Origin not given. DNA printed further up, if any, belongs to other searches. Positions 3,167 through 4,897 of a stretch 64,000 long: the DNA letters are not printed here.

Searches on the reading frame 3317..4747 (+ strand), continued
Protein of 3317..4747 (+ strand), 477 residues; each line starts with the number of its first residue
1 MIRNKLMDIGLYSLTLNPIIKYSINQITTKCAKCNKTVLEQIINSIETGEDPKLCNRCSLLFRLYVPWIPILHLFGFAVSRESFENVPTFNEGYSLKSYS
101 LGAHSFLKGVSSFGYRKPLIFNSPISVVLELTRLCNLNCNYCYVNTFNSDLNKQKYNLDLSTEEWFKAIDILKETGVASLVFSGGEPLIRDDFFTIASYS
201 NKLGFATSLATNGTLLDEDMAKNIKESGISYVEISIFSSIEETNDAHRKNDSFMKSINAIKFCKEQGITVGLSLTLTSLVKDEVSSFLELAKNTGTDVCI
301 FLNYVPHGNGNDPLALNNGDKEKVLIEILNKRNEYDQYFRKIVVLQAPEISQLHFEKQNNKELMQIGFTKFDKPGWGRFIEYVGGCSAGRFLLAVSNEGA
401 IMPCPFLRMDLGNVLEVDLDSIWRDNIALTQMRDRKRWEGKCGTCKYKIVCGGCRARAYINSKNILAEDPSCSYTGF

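Call 57: find_homologous_proteins(query=L027:5788-7227:+, max_evalue=1e-30)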
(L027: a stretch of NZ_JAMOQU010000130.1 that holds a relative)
Query L027:5788-7227:+ (480 aa): 7261 proteins with E <= 1e-30 among 8000 candidates; the best 120 are listed.
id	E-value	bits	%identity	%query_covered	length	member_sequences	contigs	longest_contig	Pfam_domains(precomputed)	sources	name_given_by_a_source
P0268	0.0e+0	1028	92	99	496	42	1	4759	PF13186.12,PF04055.28,PF13353.12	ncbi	-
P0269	1.2e-289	979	85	100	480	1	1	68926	PF13186.12,PF04055.28,PF13353.12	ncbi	-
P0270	3.3e-286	968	85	98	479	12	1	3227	PF13186.12,PF04055.28,PF13353.12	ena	-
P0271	1.7e-282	956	85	99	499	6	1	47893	PF13186.12,PF04055.28,PF13353.12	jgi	-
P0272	7.4e-282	954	85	98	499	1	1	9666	PF13186.12,PF04055.28,PF13353.12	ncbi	-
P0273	1.8e-279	946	84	98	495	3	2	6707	PF13186.12,PF04055.28,PF13353.12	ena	-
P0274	1.1e-278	943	83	99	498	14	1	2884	PF13186.12,PF04055.28,PF13353.12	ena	-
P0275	4.5e-278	941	83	99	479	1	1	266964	PF13186.12,PF04055.28,PF13353.12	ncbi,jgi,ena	-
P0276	3.2e-276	935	83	99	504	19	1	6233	PF13186.12,PF04055.28,PF13353.12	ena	-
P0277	1.8e-275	933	82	99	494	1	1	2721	PF13186.12,PF04055.28,PF13353.12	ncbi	-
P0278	9.0e-275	930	81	100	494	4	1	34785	PF13186.12,PF04055.28,PF13353.12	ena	-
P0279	1.2e-274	930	81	99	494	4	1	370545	PF13186.12,PF04055.28,PF13353.12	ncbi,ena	-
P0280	6.7e-272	921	81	99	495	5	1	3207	PF13186.12,PF04055.28,PF13353.12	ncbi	-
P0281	1.9e-271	919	80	99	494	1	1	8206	PF13186.12,PF04055.28,PF13353.12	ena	-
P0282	9.8e-271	917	80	98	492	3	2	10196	PF13186.12,PF04055.28,PF13353.12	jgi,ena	-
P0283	1.8e-270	916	81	98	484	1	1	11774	PF13186.12,PF04055.28,PF13353.12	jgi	-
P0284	4.2e-270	915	81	99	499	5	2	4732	PF13186.12,PF04055.28,PF13353.12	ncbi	-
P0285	6.6e-270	914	80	99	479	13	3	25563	PF13186.12,PF04055.28,PF13353.12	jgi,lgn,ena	-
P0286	1.4e-269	913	79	98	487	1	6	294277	PF13186.12,PF04055.28,PF13353.12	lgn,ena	-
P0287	5.1e-268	908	78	99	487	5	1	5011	PF13186.12,PF04055.28,PF13353.12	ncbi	-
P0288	7.0e-267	904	80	98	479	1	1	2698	PF13186.12,PF04055.28,PF13353.12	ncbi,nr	ncbi:MAG: radical SAM protein [Thermoplasmata archaeon]|nr:radical SAM protein [Thermoplasmata archa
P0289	1.0e-264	897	79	99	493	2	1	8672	PF13186.12,PF04055.28,PF13353.12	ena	-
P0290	1.1e-264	897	77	99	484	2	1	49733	PF13186.12,PF04055.28,PF13353.12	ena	-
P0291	4.2e-262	888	80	98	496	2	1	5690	PF13186.12,PF04055.28,PF13353.12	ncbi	-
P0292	4.7e-259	878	77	99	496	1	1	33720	PF13186.12,PF04055.28,PF13353.12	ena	-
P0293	6.9e-251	852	73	100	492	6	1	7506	PF13186.12,PF04055.28,PF13353.12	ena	-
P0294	1.2e-249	847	73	99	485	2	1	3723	PF13186.12,PF04055.28,PF13353.12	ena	-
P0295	1.1e-246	838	74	97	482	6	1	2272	PF13186.12,PF04055.28,PF13353.12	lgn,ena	-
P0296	1.2e-246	837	73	99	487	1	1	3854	PF13186.12,PF04055.28,PF13353.12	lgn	-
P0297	2.8e-246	836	72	99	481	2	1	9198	PF13186.12,PF04055.28,PF13353.12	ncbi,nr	ncbi:MAG: radical SAM protein [Candidatus Aenigmarchaeota archaeon]|nr:radical SAM protein [Candidat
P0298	1.8e-244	830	73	99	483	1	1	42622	PF13186.12,PF04055.28,PF13353.12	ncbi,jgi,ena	-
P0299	4.2e-244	829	72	99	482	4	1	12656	PF13186.12,PF04055.28,PF13353.12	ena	-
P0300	1.7e-243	827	71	99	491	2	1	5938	PF13186.12,PF04055.28,PF13353.12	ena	-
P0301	2.9e-243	826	76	95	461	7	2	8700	PF13186.12,PF04055.28,PF13353.12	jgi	-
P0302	2.5e-242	823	71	99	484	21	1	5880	PF13186.12,PF04055.28,PF13353.12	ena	-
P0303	2.1e-236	804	71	99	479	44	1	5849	PF13186.12,PF04055.28,PF13353.12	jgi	-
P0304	2.3e-233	794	69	99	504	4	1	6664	PF13186.12,PF04055.28,PF13353.12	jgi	-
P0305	6.4e-233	792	71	98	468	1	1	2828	PF13186.12,PF04055.28,PF13353.12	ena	-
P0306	4.2e-231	786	70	99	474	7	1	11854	PF13186.12,PF04055.28,PF13353.12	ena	-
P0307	1.1e-229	782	68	98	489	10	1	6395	PF13186.12,PF04055.28,PF13353.12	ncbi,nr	ncbi:radical SAM protein [Methanophagales archaeon]|nr:MAG: radical SAM protein [Methanophagales arc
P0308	5.2e-229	779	69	100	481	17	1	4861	PF13186.12,PF04055.28,PF13353.12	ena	-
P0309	1.4e-228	778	68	98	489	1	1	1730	PF13186.12,PF04055.28,PF13353.12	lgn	-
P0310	3.4e-227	773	67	98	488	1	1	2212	PF13186.12,PF04055.28,PF13353.12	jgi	jgi:radical SAM protein with 4Fe4S-binding SPASM domain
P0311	3.5e-225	767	67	98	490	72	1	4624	PF13186.12,PF04055.28,PF13353.12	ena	-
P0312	1.1e-224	765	68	98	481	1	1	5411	PF13186.12,PF04055.28,PF13353.12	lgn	-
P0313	2.5e-224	764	66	99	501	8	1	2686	PF13186.12,PF04055.28,PF13353.12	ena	-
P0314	2.1e-220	751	67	98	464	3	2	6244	PF13186.12,PF04055.28,PF13353.12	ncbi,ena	-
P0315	2.1e-219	748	66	96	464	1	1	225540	PF13186.12,PF04055.28,PF13353.12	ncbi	-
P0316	1.3e-206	706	62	100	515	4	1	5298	PF13186.12,PF04055.28,PF13353.12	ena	-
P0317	2.4e-206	705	63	99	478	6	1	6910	PF13186.12,PF04055.28,PF13353.12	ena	-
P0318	7.2e-206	703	62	99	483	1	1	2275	PF13186.12,PF04055.28,PF13353.12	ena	-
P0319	2.5e-204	698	62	98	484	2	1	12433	PF13186.12,PF04055.28,PF13353.12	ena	-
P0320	2.7e-204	698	62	99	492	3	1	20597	PF13186.12,PF04055.28,PF13353.12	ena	-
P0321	6.2e-204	697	62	99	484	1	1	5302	PF13186.12,PF04055.28,PF13353.12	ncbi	-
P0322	5.6e-202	690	62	99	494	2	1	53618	PF13186.12,PF04055.28,PF13353.12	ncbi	-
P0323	4.2e-199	681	61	98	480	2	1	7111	PF13186.12,PF04055.28,PF13353.12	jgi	-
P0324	5.4e-199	680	61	99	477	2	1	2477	PF13186.12,PF04055.28,PF13353.12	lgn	-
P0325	4.4e-198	677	59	100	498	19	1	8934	PF13186.12,PF04055.28,PF13353.12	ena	-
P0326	7.8e-197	673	62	94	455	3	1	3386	PF13186.12,PF04055.28,PF13353.12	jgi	-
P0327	1.2e-196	673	61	98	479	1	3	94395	PF13186.12,PF04055.28,PF13353.12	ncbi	-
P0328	1.8e-195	669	60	98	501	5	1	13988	PF13186.12,PF04055.28,PF13353.12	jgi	-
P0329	2.6e-195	668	59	100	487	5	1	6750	PF13186.12,PF04055.28,PF13353.12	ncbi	-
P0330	2.9e-195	668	59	99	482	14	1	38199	PF13186.12,PF04055.28,PF13353.12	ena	-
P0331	1.0e-194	666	59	100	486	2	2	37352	PF13186.12,PF04055.28,PF13353.12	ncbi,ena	-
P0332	4.3e-194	664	59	99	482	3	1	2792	PF13186.12,PF04055.28,PF13353.12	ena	-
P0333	1.9e-193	662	61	99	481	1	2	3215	PF13186.12,PF04055.28,PF13353.12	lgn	-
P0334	1.6e-192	659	58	99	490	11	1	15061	PF13186.12,PF04055.28,PF13353.12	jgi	-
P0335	1.9e-192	659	58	99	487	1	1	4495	PF13186.12,PF04055.28,PF13353.12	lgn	-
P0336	2.0e-192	659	59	100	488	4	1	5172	PF13186.12,PF04055.28,PF13353.12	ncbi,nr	ncbi:MAG: radical SAM protein [Candidatus Korarchaeota archaeon]|nr:radical SAM protein [Candidatus 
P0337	5.1e-192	657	59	99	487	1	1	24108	PF13186.12,PF04055.28,PF13353.12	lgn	-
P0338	1.0e-191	656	58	100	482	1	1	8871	PF13186.12,PF04055.28,PF13353.12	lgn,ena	-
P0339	1.1e-191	656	60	98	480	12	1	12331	PF13186.12,PF04055.28,PF13353.12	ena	-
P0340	1.3e-191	656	60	99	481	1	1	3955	PF13186.12,PF04055.28,PF13353.12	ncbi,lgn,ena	-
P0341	2.2e-191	655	58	99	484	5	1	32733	PF13186.12,PF04055.28,PF13353.12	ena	-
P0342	2.6e-191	655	58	99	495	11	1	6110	PF13186.12,PF04055.28,PF13353.12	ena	-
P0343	6.1e-189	647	58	100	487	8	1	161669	PF13186.12,PF04055.28,PF13353.12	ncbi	-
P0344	1.2e-186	640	59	99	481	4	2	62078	PF13186.12,PF04055.28,PF13353.12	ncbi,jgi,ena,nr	ncbi:MAG: radical SAM/SPASM domain-containing protein [Thermoproteota archaeon]|nr:MAG: radical SAM/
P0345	2.9e-186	638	58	99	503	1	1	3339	PF13186.12,PF04055.28,PF13353.12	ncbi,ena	-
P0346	3.3e-182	625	56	98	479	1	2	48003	PF13186.12,PF04055.28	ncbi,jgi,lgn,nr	ncbi:MAG: radical SAM protein [Candidatus Korarchaeota archaeon NZ13-K]|nr:MAG: radical SAM protein 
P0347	1.5e-181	623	51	98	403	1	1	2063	PF13186.12,PF04055.28,PF13353.12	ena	-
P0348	2.5e-181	622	57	95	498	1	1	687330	PF13186.12,PF04055.28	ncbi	-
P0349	8.8e-181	620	72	73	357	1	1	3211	PF13186.12,PF04055.28,PF13353.12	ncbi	ncbi:MAG: radical SAM protein, partial [Candidatus Syntropharchaeia archaeon]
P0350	1.2e-180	620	56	98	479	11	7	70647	PF13186.12,PF04055.28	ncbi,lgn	ncbi:MAG: radical SAM protein [Candidatus Korarchaeum sp.]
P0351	3.9e-180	618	57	96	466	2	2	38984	PF13186.12,PF04055.28,PF13353.12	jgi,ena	-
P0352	1.5e-179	616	57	95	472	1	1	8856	PF13186.12,PF04055.28,PF13353.12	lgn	-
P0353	2.5e-179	616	56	99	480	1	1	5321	PF13186.12,PF04055.28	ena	-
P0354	7.0e-179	614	56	98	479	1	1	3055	PF13186.12,PF04055.28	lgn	-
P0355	1.4e-178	613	55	99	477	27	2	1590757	PF13186.12,PF04055.28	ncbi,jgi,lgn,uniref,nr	ncbi:radical SAM/SPASM domain-containing protein [Candidatus Korarchaeum cryptofilum]|jgi:radical SA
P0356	2.8e-178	612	56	94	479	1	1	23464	PF13186.12,PF04055.28,PF13353.12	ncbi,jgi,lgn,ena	-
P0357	1.3e-177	610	83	64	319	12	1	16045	PF13186.12,PF04055.28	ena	-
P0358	1.9e-176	606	56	98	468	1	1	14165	PF13186.12,PF04055.28,PF13353.12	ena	-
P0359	4.4e-176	605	56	96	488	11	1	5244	PF13186.12,PF04055.28,PF13353.12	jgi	-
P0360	5.2e-176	605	54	99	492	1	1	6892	PF13186.12,PF04055.28,PF13353.12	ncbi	-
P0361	5.9e-176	604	55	99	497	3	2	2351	PF13186.12,PF04055.28,PF13353.12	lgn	-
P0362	7.4e-176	604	55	96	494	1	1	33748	PF13186.12,PF04055.28,PF13353.12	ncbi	-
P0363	2.3e-175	602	55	96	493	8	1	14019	PF13186.12,PF04055.28,PF13353.12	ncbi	-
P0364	2.7e-175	602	56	98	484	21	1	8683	PF13186.12,PF04055.28,PF13353.12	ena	-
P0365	3.0e-175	602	54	99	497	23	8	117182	PF13186.12,PF04055.28,PF13353.12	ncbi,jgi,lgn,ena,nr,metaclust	ncbi:MAG: radical SAM protein [Thermoplasmata archaeon]|nr:radical SAM protein [Euryarchaeota archae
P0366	3.3e-175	602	56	96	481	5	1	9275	PF13186.12,PF04055.28,PF13353.12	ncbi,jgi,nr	ncbi:MAG: radical SAM/SPASM domain-containing protein [Archaeoglobales archaeon]|nr:MAG: radical SAM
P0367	5.5e-175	601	54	98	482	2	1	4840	PF13186.12,PF04055.28,PF13353.12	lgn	-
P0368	9.4e-175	600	54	97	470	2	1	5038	PF13186.12,PF04055.28,PF13353.12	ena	-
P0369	1.4e-174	600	55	98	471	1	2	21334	PF13186.12,PF04055.28,PF13353.12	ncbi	-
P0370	2.6e-174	599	58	94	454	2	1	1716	PF13186.12,PF04055.28,PF13353.12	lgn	-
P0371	3.0e-174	599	54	99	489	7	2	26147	PF13186.12,PF04055.28,PF13353.12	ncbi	-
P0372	8.3e-174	597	54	98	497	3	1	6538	PF13186.12,PF04055.28,PF13353.12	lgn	-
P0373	9.1e-174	597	54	98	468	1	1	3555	PF13186.12,PF04055.28,PF13353.12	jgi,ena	-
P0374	1.9e-173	596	54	99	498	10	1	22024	PF13186.12,PF04055.28,PF13353.12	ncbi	-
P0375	2.3e-173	596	55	99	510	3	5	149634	PF13186.12,PF04055.28,PF13353.12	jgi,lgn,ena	jgi:radical SAM protein with 4Fe4S-binding SPASM domain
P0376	2.0e-172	593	56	95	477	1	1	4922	PF13186.12,PF04055.28,PF13353.12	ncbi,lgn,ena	-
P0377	3.7e-172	592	55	99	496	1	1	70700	PF13186.12,PF04055.28,PF13353.12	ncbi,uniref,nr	ncbi:radical SAM/SPASM domain-containing protein [Thermoplasma sp. Kam2015]|uniref:radical SAM/SPASM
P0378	5.9e-172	591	55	99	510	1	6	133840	PF13186.12,PF04055.28,PF13353.12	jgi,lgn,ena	jgi:radical SAM protein with 4Fe4S-binding SPASM domain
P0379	7.3e-172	591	57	95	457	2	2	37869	PF13186.12,PF04055.28,PF13353.12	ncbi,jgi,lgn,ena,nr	ncbi:radical SAM/SPASM domain-containing protein [Archaeoglobales archaeon]|nr:MAG: radical SAM/SPAS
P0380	9.7e-172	590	55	99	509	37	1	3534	PF13186.12,PF04055.28,PF13353.12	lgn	-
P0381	1.0e-171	590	53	98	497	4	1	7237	PF13186.12,PF04055.28,PF13353.12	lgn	-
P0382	2.0e-171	589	55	99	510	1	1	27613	PF13186.12,PF04055.28,PF13353.12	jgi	jgi:radical SAM protein with 4Fe4S-binding SPASM domain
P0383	2.5e-171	589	55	98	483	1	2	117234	PF13186.12,PF04055.28,PF13353.12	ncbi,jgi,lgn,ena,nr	ncbi:radical SAM/SPASM domain-containing protein [Candidatus Micrarchaeota archaeon]|nr:MAG: radical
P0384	6.3e-171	588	55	96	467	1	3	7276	PF13186.12,PF04055.28,PF13353.12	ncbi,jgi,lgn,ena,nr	ncbi:MAG TPA: radical SAM protein [Archaeoglobaceae archaeon]|nr:radical SAM protein [Archaeoglobace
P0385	1.7e-170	586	53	97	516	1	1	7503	PF13186.12,PF04055.28,PF13353.12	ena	-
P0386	1.8e-170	586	54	99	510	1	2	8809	PF13186.12,PF04055.28,PF13353.12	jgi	jgi:radical SAM protein with 4Fe4S-binding SPASM domain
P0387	2.2e-170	586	52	98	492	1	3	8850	PF13186.12,PF04055.28,PF13353.12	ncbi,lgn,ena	-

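Call 80: search_protein_representatives(protein=window:3317-4747:+)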
Query: 477 residues. Proteins with E-value up to 0.001 (for the whole library): 45278; up to 1e-10: 14275; up to 1e-30: 530. The best 150 are listed.
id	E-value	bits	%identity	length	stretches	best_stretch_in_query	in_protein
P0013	3.5e-144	497.4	48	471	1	8-472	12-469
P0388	1.4e-125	436.1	43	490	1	15-473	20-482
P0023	2.2e-91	323.3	40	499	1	21-473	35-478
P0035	4.9e-73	262.8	36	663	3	126-472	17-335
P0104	7.6e-66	239.1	33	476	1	63-475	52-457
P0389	1.3e-64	235.0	32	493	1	17-472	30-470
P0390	5.6e-64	232.9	33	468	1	12-473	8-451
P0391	7.7e-62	225.8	36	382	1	105-474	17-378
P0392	1.2e-61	225.3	32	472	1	4-474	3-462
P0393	1.6e-61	224.8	32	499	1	19-472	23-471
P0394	2.2e-61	224.4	34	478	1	19-475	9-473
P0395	1.0e-60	222.1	34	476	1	24-473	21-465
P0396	1.4e-60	221.8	31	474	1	18-472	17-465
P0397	2.7e-59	217.5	36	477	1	97-473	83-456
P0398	1.2e-57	212.0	31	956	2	160-473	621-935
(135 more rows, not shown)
